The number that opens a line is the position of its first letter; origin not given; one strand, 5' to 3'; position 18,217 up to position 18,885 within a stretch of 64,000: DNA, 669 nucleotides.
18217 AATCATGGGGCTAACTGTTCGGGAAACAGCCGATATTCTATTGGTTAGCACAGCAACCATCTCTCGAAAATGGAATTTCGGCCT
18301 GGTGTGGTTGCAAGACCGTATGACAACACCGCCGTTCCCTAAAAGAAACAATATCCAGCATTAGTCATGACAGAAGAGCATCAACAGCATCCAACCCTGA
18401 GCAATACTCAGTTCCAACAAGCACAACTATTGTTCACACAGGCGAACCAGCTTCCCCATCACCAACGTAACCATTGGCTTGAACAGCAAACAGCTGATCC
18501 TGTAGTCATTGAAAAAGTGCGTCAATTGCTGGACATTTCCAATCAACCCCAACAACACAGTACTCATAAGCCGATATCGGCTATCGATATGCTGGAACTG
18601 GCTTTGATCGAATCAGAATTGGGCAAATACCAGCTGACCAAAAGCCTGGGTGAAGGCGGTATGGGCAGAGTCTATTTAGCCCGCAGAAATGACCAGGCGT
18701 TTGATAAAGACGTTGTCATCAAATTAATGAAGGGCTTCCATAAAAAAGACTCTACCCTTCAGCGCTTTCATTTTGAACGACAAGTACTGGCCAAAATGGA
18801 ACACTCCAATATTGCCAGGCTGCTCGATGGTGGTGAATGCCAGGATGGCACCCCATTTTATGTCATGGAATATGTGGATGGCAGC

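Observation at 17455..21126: ECF sigma factor translationally coupled to a 919-aa membrane TPR Ser/Thr kinase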

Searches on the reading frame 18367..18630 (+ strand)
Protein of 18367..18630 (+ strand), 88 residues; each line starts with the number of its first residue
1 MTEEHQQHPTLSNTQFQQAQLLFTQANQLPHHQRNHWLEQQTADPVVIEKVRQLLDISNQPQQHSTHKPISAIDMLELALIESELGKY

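Call 44: search_protein_families(library=pfam, proteins=[window:18367-18630:+], max_evalue=10)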
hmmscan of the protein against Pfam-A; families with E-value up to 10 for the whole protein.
seq(88 aa): 0 families

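Call 45: search_protein_families(library=ncbifam, proteins=[window:18367-18630:+], max_evalue=10)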
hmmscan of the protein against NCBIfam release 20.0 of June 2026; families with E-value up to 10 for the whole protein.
seq(88 aa): 2 families
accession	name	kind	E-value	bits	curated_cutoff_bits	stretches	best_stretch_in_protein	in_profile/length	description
TIGR02125.1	CytB-hydogenase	equivalog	0.18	11.2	121.5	1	36-81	82-127/212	Ni/Fe-hydrogenase, b-type cytochrome subunit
NF010290.0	PRK13730.1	subfamily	0.24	10.9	333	1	10-68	27-87/212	type-F conjugative transfer system pilin assembly protein TrbC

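Call 52: search_solved_structures(query=A3, max_evalue=10, show_alignments=5)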
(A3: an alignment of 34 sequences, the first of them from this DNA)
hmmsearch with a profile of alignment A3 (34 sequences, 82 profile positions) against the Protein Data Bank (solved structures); distinct sequences matched with E-value up to 10: 6.
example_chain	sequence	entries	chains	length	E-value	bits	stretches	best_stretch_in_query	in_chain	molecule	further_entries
9eed_A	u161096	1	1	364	5.7e-12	48.8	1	3-81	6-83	Kinase domain protein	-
3kd7_A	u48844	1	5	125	0.12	15.7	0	4-27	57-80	CTPR390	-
7bqe_A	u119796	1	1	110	0.2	15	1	34-68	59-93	NF3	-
7obi_A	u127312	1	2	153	0.36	14.2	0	4-25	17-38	CTPR-rv4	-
7yii_A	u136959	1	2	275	0.4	14.1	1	8-73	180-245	Non-heme haloperoxidase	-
7udj_H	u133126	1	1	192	1.6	12.1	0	40-74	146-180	De novo designed helical repeat protein RPB_PEW3_R4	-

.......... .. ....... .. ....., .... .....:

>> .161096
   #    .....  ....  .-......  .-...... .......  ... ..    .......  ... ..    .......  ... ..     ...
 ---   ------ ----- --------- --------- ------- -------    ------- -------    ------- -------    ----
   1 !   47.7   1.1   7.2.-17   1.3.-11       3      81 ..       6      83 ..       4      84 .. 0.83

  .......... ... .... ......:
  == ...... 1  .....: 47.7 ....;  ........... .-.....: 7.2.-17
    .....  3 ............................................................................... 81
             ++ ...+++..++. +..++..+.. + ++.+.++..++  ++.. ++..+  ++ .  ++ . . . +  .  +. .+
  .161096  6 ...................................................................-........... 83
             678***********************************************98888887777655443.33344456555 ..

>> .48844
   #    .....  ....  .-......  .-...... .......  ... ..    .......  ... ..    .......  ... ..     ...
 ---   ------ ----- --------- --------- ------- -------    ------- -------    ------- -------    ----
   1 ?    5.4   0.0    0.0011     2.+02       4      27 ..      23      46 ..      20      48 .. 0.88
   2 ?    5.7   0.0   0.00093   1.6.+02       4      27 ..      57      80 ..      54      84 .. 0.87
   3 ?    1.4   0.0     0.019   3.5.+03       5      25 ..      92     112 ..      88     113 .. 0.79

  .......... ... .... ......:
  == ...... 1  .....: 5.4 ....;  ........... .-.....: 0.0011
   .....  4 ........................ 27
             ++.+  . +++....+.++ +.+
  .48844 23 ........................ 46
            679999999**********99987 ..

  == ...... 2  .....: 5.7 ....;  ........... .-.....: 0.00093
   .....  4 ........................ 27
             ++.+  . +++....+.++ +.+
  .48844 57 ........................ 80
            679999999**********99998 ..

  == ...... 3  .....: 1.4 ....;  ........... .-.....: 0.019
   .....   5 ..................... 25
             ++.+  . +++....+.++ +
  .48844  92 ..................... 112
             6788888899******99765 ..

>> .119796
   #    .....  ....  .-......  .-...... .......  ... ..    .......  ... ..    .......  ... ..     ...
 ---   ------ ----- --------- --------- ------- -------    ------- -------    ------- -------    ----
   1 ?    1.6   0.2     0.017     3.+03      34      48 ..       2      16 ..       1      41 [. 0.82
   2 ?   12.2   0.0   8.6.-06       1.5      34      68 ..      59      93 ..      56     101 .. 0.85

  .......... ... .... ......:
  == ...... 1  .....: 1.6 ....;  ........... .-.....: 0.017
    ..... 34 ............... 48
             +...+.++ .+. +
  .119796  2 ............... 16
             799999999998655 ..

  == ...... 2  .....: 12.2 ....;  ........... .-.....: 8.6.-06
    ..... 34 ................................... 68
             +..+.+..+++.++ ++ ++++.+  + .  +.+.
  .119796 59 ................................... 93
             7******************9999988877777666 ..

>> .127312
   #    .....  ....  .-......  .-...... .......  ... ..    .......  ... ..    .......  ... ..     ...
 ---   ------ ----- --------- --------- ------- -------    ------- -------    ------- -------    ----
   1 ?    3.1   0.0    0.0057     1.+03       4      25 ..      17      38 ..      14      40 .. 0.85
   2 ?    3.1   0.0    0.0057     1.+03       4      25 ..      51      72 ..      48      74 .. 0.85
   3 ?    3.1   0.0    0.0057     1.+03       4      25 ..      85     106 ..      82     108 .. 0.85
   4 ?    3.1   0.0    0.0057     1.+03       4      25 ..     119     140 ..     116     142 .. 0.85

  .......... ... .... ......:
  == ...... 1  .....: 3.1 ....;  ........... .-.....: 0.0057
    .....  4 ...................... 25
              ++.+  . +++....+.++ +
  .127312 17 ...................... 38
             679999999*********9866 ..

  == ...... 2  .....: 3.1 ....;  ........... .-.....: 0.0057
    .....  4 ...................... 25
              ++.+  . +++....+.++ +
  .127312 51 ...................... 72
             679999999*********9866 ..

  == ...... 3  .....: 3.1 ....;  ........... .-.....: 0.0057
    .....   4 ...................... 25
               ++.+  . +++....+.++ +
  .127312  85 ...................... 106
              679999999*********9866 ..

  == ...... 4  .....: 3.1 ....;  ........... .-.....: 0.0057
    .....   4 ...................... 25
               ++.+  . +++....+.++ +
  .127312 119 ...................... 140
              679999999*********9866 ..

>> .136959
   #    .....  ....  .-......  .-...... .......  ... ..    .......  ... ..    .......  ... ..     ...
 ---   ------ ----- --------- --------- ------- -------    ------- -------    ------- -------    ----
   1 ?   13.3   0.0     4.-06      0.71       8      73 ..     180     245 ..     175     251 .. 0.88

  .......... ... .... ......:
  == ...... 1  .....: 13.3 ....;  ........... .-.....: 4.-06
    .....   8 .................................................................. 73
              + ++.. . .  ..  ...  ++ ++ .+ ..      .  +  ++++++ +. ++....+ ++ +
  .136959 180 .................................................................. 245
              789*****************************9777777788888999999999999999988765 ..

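Call 60: predict_structure(alignment_id=A4)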
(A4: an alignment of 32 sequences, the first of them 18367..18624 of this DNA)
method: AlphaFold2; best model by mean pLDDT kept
length: 86 residues; sequences in the alignment: 32
mean_pLDDT: 78.1   pTM: 0.59
mean pLDDT of the five models: 78.1, 75.8, 75.6, 75.2, 74.8
residues with pLDDT >= 90: 37; 70-90: 16; 50-70: 32; < 50: 1
segments of 3 or more residues with pLDDT < 50: none
pLDDT, mean of each block of 10 residues (from residue 1): 63 90 94 93 92 88 58 61 53
secondary structure, 60 per line:
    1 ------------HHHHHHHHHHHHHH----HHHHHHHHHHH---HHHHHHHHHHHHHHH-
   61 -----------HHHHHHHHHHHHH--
elements in order: H13-26 H31-41 H45-59 H72-84

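Call 78: search_protein_representatives(alignment_id=A4)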
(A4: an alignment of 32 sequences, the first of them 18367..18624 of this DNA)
Query: 32 sequences, 82 profile positions. Proteins with E-value up to 0.001 (for the whole library): 68848; up to 1e-10: 21785; up to 1e-30: 9. The best 150 are listed.
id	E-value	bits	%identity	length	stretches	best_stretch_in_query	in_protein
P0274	4.3e-85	296.1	-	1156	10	3-65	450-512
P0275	1.0e-36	141.1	-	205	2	1-73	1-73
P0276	1.2e-36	140.8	-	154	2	1-82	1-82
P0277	5.4e-34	132.3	-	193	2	1-82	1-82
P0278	7.4e-33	128.7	-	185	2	2-74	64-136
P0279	5.8e-32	125.8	-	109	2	1-62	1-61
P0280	1.0e-31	125.0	-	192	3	1-61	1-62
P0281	1.4e-31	124.6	-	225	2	1-64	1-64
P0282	2.6e-31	123.7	-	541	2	2-74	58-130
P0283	4.9e-30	119.6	-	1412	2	1-64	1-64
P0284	9.0e-30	118.8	-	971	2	3-75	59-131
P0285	1.4e-29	118.1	-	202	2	3-82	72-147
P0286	1.5e-29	118.1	-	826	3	3-68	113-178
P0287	3.9e-29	116.7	-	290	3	1-65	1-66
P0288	2.7e-28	114.0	-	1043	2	3-82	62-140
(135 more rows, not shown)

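Call 89: fold_search(model_id=the predicted structure, library=pdb)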
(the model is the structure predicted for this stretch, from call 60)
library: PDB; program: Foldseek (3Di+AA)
matches with E <= 10: 41; with E <= 0.001: 0
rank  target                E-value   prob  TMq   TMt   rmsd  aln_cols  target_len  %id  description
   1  3onl_C                3.6e+00  0.07  0.28  0.26  12.9        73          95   18  yeast Ent3_ENTH-Vti1p_Habc complex structure (released 2011-07-20)
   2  3onj                  3.6e+00  0.07  0.29  0.26  12.5        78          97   18  Crystal structure of yeast Vti1p_Habc domain (released 2011-07-20)
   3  6ydr                  3.8e+00  0.08  0.36  0.27   7.2        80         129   16  Crystal structure of Mengla Virus VP30 C-terminal domain (released 2020-04-01)
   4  9nkr_A                4.6e+00  0.08  0.29  0.39   8.5        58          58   17  Coevolved affibody pair A7B7 (released 2026-02-04)
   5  8dac_A                5.3e+00  0.07  0.24  0.31   8.5        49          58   22  Coevolved affibody-Z domain pair LL2.c22 (released 2023-07-26)
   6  7xad_C                5.3e+00  0.06  0.28  0.26  12.5        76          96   18  Crystal strucutre of PD-L1 and DBL2_02 designed protein binder (released 2023-04-12)
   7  8znl_A                5.6e+00  0.07  0.27  0.34   4.3        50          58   18  PD-L1 de novo designed binder with picomolar binding affinity (released 2025-06-04)
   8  1ich                  6.0e+00  0.08  0.33  0.33   8.7        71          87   15  SOLUTION STRUCTURE OF THE TUMOR NECROSIS FACTOR RECEPTOR-1 DEATH DOMAIN (released 2002-04-01)
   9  2jwd_MODEL_1_A        6.4e+00  0.05  0.25  0.32   8.6        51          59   22  protein A (released 2008-10-21)
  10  4hjg_H                6.8e+00  0.07  0.25  0.36   9.1        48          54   21  Meditope-enabled trastuzumab (released 2013-10-09)
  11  6krv_D                6.8e+00  0.06  0.24  0.34   8.6        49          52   22  Crystal structure of mouse IgG2b Fc complexed with B domain of Protein A (released 2020-01-22)
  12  8da4_A                6.8e+00  0.06  0.24  0.31   8.4        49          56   22  Coevolved affibody-Z domain pair LL1.c2 (released 2023-07-26)
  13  8da6_C                6.8e+00  0.06  0.25  0.32   8.3        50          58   24  Coevolved affibody-Z domain pair LL1.c5 (released 2023-07-26)
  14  9nkn_A                6.8e+00  0.04  0.25  0.33   8.3        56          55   18  Coevolved affibody pair A2B2 (released 2026-02-04)
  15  5mhk_A                6.8e+00  0.03  0.22  0.11  10.2        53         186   21  ICP4 DNA-binding domain in complex with 19mer DNA duplex from its own promoter (released 2017-05-24)
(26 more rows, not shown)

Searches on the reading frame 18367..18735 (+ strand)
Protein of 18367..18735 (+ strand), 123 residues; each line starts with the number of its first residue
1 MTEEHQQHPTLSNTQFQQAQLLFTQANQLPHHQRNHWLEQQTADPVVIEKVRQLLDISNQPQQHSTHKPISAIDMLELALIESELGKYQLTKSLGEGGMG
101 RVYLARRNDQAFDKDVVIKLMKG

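Call 13: search_solved_structures(query=window:18367-18735:+, max_evalue=10, show_alignments=3)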
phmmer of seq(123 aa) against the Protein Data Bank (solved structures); distinct sequences matched with E-value up to 10: 16.
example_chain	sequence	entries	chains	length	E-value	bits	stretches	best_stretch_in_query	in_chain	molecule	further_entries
9eed_A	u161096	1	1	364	1.5e-07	35.3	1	10-121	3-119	Kinase domain protein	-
2i13_A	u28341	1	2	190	0.11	16.4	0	22-74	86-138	Aart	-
3dae_A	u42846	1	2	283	0.38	14.7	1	83-108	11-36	Carbon catabolite-derepressing protein kinase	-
3hyh_A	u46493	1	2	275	0.38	14.6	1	83-108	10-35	Carbon catabolite-derepressing protein kinase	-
3eo7_A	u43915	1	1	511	0.4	14.6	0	34-76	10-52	Putative Nitroreductase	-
9ruk_A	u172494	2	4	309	0.43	14.5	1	85-120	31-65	Serine/threonine-protein kinase StkP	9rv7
9ru3_A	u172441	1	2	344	0.43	14.5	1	85-120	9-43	Serine/threonine-protein kinase StkP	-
9ruj_A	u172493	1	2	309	0.44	14.5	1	85-120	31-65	Serine/threonine-protein kinase StkP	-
2jed_A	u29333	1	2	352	0.44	14.4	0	83-107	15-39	PROTEIN KINASE C THETA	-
5f9e_A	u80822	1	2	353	0.45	14.4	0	83-107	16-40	Protein kinase C theta type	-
2fh9_A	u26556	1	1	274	0.46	14.4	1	84-108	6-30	Snf1 kinase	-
3mn3_A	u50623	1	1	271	0.63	13.9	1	84-108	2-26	Carbon catabolite-derepressing protein kinase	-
4q9z_A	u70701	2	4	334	0.88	13.5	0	86-107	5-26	HUMAN PROTEIN KINASE C THETA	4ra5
1mey_C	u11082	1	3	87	0.92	13.4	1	22-74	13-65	CONSENSUS ZINC FINGER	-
2h34_A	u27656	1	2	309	1.3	12.9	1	83-121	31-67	Serine/threonine-protein kinase pknE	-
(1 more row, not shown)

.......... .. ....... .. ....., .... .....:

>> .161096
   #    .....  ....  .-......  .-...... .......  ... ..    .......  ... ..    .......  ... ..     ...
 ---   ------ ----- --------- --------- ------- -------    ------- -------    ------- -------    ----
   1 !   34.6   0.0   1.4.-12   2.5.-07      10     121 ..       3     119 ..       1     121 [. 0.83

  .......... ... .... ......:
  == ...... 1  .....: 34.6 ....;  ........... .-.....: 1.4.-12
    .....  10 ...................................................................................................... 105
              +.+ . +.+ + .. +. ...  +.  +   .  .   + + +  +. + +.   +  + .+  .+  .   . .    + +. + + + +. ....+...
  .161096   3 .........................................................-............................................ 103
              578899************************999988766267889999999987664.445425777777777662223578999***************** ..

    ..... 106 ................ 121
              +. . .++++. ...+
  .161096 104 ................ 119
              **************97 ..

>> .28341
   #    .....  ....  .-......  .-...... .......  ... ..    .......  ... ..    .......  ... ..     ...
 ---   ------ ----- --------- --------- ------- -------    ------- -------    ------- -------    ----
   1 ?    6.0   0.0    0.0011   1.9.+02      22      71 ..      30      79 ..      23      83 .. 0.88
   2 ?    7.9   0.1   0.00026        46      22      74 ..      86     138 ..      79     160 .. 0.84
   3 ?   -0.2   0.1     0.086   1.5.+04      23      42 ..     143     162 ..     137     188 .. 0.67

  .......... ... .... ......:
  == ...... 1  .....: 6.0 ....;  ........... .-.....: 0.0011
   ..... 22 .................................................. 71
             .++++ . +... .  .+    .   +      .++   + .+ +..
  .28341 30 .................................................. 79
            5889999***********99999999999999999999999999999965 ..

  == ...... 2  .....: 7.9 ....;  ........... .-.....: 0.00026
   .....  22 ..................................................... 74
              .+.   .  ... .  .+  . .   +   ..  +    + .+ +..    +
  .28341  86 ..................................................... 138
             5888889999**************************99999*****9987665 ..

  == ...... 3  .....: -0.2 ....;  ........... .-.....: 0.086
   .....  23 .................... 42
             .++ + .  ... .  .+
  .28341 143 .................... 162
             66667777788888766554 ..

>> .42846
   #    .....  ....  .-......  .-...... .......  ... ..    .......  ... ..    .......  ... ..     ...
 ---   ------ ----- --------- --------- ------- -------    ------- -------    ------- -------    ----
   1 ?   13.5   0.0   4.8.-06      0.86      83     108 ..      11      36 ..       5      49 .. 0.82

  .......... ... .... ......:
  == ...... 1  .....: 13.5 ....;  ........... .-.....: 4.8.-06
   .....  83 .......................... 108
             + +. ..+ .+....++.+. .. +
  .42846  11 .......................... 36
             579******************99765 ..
